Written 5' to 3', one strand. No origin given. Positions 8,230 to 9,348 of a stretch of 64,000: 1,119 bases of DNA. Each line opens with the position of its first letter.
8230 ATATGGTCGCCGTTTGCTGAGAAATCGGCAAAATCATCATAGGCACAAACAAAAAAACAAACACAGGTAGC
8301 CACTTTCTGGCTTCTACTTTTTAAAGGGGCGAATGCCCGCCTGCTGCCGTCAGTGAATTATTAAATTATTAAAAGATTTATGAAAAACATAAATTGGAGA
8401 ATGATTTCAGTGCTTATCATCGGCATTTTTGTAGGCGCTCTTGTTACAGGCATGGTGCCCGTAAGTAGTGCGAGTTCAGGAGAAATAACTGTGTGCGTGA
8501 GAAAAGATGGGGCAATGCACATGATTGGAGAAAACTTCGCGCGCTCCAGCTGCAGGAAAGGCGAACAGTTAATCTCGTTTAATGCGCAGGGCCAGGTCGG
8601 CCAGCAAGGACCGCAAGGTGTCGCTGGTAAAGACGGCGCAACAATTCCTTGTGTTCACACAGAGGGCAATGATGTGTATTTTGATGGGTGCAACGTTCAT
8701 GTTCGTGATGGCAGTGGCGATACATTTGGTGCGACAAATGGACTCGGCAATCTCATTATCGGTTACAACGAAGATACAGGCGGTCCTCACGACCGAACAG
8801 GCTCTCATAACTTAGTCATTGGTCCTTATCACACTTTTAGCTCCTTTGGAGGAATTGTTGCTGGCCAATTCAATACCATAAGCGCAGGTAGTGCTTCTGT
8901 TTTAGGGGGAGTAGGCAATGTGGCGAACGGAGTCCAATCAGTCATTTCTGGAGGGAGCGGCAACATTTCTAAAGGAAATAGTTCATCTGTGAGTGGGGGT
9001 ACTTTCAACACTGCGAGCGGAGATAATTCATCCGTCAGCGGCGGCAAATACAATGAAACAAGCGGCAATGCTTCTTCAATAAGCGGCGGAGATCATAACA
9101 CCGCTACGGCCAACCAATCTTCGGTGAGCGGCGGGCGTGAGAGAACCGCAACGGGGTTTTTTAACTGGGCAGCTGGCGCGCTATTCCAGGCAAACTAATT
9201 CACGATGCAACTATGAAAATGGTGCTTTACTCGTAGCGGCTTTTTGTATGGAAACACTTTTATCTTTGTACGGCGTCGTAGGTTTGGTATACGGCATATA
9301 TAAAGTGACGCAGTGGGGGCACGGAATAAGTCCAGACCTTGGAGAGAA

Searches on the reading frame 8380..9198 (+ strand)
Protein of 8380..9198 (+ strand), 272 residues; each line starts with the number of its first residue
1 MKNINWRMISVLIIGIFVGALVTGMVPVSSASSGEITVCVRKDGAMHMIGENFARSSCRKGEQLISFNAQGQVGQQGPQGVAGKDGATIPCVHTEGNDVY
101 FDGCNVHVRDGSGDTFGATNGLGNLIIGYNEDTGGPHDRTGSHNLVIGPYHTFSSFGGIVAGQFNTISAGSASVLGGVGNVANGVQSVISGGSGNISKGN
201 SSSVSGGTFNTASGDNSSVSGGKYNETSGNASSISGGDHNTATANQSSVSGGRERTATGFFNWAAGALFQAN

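Call 3: search_protein_families(library=pfam, proteins=[window:8380-9198:+], max_evalue=0.01)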
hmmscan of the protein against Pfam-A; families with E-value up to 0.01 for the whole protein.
window:8380-9198:+ (272 aa): 1 family
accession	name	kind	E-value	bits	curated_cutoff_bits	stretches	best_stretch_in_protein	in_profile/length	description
PF21300.2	LbR_Ice_bind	-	1.2e-05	25.7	30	0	103-194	3-93/97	Grass antifreeze beta roll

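Call 7: search_protein_families(library=ncbifam, proteins=[window:8380-9198:+], max_evalue=0.01)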
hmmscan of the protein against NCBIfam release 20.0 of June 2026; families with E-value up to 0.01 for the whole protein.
window:8380-9198:+ (272 aa): 0 families

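Call 8: search_protein_families(library=phrogs, proteins=[window:8380-9198:+], max_evalue=0.01)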
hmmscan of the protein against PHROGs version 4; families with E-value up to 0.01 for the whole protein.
window:8380-9198:+ (272 aa): 0 families

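Call 94: search_protein_families(library=padloc, proteins=[window:8380-9198:+], max_evalue=0.001)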
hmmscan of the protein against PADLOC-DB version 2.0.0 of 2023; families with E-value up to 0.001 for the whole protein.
window:8380-9198:+ (272 aa): 0 families
